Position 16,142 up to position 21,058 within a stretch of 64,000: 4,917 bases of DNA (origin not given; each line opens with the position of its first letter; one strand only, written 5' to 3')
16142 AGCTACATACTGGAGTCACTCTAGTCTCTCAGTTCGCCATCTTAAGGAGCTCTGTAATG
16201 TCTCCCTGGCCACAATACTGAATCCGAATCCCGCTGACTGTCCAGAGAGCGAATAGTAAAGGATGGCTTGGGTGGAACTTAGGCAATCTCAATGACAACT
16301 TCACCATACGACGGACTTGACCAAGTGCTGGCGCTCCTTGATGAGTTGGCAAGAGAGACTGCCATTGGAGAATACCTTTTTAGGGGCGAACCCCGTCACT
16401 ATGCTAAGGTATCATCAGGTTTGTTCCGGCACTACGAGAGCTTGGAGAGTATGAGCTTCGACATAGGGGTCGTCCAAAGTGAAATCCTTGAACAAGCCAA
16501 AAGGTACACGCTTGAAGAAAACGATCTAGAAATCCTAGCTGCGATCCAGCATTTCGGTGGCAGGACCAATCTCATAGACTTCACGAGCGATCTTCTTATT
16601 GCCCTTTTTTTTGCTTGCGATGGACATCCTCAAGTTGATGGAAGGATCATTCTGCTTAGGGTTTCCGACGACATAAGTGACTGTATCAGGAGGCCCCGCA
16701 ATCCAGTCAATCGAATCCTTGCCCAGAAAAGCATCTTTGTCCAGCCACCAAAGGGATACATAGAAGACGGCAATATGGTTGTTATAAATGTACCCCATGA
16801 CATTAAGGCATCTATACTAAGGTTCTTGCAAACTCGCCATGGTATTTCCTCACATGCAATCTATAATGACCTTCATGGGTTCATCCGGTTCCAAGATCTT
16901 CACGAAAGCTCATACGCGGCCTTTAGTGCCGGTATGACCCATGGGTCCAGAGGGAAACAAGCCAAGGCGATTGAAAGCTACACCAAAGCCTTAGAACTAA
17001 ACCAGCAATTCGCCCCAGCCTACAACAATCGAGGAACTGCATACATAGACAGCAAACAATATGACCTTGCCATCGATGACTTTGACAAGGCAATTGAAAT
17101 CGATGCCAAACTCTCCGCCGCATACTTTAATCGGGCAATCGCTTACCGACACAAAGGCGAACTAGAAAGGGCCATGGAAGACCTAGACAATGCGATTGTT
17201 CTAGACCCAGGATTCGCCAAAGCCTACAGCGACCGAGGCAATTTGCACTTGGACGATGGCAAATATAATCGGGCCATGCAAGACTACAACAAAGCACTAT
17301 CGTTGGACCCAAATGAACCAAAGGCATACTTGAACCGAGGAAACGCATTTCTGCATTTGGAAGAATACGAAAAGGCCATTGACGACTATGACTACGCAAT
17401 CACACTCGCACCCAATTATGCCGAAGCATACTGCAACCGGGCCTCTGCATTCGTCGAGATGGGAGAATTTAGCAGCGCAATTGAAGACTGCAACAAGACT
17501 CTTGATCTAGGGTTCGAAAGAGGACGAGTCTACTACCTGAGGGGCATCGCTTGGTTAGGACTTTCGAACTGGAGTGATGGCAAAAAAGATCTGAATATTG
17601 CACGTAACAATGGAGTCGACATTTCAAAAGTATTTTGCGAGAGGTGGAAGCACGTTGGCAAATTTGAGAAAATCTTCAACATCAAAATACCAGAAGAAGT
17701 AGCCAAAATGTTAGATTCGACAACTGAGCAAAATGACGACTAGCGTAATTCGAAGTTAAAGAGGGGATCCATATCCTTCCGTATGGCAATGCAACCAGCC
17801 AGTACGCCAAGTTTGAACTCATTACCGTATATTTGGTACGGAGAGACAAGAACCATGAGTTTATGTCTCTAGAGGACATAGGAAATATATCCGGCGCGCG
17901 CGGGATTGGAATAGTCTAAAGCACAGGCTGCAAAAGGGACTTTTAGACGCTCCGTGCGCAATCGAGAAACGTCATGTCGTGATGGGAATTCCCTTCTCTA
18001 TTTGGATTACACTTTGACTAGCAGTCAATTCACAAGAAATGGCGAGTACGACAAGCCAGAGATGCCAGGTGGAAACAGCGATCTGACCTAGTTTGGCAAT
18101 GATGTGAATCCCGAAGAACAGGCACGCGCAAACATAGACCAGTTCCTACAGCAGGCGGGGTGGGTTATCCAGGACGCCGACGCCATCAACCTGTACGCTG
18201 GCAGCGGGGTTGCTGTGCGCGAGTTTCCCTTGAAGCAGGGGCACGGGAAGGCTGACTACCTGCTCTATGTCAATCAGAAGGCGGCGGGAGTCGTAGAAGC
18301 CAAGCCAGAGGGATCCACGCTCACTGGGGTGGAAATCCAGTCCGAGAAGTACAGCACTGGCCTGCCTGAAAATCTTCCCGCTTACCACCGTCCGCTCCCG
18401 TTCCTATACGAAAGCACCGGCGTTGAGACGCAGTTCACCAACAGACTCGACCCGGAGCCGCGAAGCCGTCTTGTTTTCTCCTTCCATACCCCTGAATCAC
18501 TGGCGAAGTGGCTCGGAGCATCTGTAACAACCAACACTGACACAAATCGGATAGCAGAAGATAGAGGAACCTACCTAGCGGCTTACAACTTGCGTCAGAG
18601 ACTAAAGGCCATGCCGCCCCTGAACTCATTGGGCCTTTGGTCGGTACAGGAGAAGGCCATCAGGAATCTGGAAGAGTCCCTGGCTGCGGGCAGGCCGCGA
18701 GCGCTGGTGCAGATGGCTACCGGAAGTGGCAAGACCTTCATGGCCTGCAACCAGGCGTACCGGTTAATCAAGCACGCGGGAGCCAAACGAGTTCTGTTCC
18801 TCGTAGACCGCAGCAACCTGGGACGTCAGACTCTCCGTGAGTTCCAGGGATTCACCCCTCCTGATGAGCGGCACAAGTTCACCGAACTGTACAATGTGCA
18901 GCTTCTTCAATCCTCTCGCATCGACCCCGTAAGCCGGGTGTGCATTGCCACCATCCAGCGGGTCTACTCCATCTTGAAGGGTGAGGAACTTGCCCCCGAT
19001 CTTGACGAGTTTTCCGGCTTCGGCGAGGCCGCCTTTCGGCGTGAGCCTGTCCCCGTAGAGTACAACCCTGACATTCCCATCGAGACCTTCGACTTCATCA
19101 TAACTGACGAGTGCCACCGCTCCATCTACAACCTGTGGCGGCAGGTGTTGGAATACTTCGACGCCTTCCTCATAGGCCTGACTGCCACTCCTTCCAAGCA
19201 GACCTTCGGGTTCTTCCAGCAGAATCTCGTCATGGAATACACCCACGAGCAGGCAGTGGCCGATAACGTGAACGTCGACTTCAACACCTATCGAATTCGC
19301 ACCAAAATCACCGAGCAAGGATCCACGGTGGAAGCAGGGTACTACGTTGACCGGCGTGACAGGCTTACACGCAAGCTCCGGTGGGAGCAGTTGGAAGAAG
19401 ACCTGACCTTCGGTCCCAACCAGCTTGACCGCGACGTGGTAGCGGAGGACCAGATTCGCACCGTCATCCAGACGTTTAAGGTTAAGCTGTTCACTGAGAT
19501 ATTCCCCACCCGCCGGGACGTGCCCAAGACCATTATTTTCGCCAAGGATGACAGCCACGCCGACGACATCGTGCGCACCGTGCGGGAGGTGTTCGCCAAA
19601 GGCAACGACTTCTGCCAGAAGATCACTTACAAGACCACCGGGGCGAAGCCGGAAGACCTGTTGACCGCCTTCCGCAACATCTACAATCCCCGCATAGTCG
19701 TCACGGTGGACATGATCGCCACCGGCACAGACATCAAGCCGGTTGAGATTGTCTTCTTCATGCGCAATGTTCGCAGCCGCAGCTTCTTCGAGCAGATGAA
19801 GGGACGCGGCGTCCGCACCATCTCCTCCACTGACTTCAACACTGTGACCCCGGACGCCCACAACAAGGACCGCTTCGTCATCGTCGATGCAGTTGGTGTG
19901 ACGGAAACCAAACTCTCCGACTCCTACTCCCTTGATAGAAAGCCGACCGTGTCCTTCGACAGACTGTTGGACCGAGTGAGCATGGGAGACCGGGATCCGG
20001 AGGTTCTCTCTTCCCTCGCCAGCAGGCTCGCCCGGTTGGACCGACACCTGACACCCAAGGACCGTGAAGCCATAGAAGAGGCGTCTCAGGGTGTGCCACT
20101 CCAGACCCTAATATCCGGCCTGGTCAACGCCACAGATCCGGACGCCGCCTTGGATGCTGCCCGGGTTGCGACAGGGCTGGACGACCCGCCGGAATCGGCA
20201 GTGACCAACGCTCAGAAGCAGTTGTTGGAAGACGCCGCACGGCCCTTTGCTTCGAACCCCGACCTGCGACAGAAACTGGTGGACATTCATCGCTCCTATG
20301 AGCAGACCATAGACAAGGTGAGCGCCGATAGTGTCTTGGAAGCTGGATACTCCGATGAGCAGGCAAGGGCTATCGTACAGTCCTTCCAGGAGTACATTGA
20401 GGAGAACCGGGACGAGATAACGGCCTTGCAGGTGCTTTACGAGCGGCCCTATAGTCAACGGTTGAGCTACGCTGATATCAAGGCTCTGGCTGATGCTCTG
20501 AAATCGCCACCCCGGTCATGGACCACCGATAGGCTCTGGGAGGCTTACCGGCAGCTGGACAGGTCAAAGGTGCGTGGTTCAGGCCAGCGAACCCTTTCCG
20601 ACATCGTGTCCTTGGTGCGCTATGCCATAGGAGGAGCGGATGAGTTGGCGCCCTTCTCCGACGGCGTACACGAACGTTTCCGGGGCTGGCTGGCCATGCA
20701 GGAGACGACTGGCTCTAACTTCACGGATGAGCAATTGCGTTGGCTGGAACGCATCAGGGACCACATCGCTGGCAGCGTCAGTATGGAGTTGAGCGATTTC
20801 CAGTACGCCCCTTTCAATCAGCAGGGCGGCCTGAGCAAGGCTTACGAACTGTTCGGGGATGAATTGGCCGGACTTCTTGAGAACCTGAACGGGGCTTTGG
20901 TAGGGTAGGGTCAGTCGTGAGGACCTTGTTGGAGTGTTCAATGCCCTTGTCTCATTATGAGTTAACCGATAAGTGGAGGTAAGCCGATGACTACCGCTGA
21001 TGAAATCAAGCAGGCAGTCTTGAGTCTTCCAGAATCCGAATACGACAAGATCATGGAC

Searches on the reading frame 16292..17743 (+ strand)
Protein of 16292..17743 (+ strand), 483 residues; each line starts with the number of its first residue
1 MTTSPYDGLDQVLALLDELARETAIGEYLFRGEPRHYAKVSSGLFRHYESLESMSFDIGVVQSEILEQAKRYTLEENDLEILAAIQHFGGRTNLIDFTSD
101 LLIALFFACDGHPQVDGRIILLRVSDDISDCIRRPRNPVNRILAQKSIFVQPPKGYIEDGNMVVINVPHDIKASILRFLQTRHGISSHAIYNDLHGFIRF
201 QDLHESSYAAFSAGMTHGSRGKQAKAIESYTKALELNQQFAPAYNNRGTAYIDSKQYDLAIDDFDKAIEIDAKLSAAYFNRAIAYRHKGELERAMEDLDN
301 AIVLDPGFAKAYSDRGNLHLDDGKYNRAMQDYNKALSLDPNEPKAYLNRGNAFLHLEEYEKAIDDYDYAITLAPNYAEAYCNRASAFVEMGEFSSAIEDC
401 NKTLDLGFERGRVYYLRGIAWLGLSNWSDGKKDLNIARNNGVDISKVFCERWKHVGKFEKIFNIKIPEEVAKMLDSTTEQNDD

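Call 44: search_protein_families(library=pfam, proteins=[window:16292-17743:+], max_evalue=0.001)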
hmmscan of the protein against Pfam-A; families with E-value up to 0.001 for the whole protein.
window:16292-17743:+ (483 aa): 21 families
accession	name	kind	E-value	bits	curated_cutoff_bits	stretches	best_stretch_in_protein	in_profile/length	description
PF00515.34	TPR_1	-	5.3e-51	168.9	27.8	6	343-376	1-34/34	Tetratricopeptide repeat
PF13414.12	TPR_11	-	8.8e-39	131.4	26.8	5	316-354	1-39/42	TPR repeat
PF07719.23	TPR_2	-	2.8e-38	127.3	27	4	309-341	1-33/34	Tetratricopeptide repeat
PF13181.12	TPR_8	-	1.1e-32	109.8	25.7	2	241-273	1-33/34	Tetratricopeptide repeat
PF13431.12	TPR_17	-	2.6e-29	99.5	24.4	3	332-363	2-33/34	Tetratricopeptide repeat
PF13432.12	TPR_16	-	1.8e-21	76.6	32.7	2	314-376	2-64/65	Tetratricopeptide repeat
PF13371.12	TPR_9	-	2.5e-20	72.7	35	3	317-375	3-61/73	Tetratricopeptide repeat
PF13424.12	TPR_12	-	5.6e-17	62.1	30.1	2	241-302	3-65/77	Tetratricopeptide repeat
PF08867.16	FRG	-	3.8e-13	50.6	25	1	27-112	2-89/94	FRG domain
PF13428.12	TPR_14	-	7.8e-12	45.1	23.5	0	311-350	3-42/44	Tetratricopeptide repeat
PF14559.12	TPR_19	-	9.8e-12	45.5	25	1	320-363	2-45/68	Tetratricopeptide repeat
PF25062.1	ARM_TT21_N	-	1.3e-11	45.2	40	2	260-395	81-220/222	Tetratricopeptide repeat protein 21 N-terminal ARM repeat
PF13374.12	TPR_10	-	6.3e-08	32.8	27.5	0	243-270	4-31/42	Tetratricopeptide repeat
PF12569.14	NatA_aux_su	-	8.6e-08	32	33.3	2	251-305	202-256/515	N-terminal acetyltransferase A, auxiliary subunit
PF13174.12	TPR_6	-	2.3e-06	28.3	26.3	0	277-303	2-28/33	Tetratricopeptide repeat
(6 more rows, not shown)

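Call 51: search_protein_families(library=padloc, proteins=[window:16292-17743:+], max_evalue=0.001)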
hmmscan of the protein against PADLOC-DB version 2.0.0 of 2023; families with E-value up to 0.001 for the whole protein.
window:16292-17743:+ (483 aa): 13 families
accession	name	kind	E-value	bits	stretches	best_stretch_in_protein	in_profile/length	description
PDLC04938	PDC-S15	-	5.6e-20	69.9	1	6-197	45-262/276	-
PDLC04933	PDC-S15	-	1.1e-17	62.5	1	12-127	15-128/286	-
PDLC04936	PDC-S15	-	1.2e-15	55.7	1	13-127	31-144/300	-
PDLC04937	PDC-S15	-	7.7e-13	46.6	1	25-201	34-244/254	-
PDLC04926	PDC-S15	-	4.8e-12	43.5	1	27-126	33-135/300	-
PDLC04927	PDC-S15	-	2.5e-11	41.1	1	20-115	31-122/422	-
PDLC04940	PDC-S15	-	1.3e-09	36.1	1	67-166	111-215/280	-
PDLC04932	PDC-S15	-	5.3e-09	33.9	1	70-112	100-142/324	-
PDLC04931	PDC-S15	-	2.1e-08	32.3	1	10-199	46-266/282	-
PDLC04934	PDC-S15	-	5.2e-06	23.8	1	14-111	47-150/416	-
PDLC04929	PDC-S15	-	5.3e-06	24.5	1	74-111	87-124/308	-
PDLC04930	PDC-S15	-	0.00016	18.8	1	80-111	83-114/380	-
PDLC04939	PDC-S15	-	0.00031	17.7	1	62-111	61-111/487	-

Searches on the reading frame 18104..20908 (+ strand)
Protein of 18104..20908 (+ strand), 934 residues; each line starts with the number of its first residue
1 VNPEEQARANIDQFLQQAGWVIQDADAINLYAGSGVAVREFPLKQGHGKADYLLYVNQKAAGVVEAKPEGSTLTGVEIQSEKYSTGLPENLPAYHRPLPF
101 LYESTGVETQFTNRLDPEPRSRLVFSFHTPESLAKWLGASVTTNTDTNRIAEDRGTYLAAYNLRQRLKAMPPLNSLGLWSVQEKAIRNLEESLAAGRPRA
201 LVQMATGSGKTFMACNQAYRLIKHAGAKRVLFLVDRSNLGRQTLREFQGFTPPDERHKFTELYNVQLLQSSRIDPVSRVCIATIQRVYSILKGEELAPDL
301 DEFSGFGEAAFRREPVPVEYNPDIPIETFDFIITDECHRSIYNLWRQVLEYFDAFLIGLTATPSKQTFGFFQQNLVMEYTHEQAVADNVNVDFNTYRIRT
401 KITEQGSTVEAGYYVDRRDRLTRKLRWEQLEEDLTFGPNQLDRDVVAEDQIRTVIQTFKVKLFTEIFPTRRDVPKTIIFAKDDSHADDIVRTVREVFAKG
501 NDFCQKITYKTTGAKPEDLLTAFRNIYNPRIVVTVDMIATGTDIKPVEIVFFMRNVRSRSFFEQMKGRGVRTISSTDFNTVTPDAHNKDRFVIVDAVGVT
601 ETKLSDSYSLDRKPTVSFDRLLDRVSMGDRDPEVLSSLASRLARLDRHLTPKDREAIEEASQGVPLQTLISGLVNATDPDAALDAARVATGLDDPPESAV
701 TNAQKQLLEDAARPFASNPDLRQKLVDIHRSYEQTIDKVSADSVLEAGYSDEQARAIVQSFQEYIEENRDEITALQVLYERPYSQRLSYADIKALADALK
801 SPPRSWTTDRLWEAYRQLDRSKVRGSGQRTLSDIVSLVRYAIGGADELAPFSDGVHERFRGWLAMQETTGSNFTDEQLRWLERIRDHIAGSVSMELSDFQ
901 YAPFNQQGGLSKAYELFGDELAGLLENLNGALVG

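Call 44: search_protein_families(library=pfam, proteins=[window:18104-20908:+], max_evalue=0.001)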
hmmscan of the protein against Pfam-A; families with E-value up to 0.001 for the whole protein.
window:18104-20908:+ (934 aa): 6 families
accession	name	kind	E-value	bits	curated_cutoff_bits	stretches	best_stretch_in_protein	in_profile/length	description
PF08463.15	EcoEI_R_C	-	1.2e-39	136.5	24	1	757-932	3-162/163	EcoEI R protein C-terminal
PF04851.21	ResIII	-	3e-36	125.3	22.5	1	178-364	4-163/164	Type III restriction enzyme, res subunit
PF18766.7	SWI2_SNF2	-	4.7e-18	66.1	26.7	1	185-400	5-194/221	SWI2/SNF2 ATPase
PF00270.35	DEAD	-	1.6e-12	47.9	26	1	180-365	2-162/167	DEAD/DEAH box helicase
PF00271.37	Helicase_C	-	1.4e-07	32.1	23.5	1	460-571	3-108/110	Helicase conserved C-terminal domain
PF04313.20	HSDR_N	-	2.1e-06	28.1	25.1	1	38-119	115-197/198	Type I restriction enzyme R protein N terminus (HSDR_N)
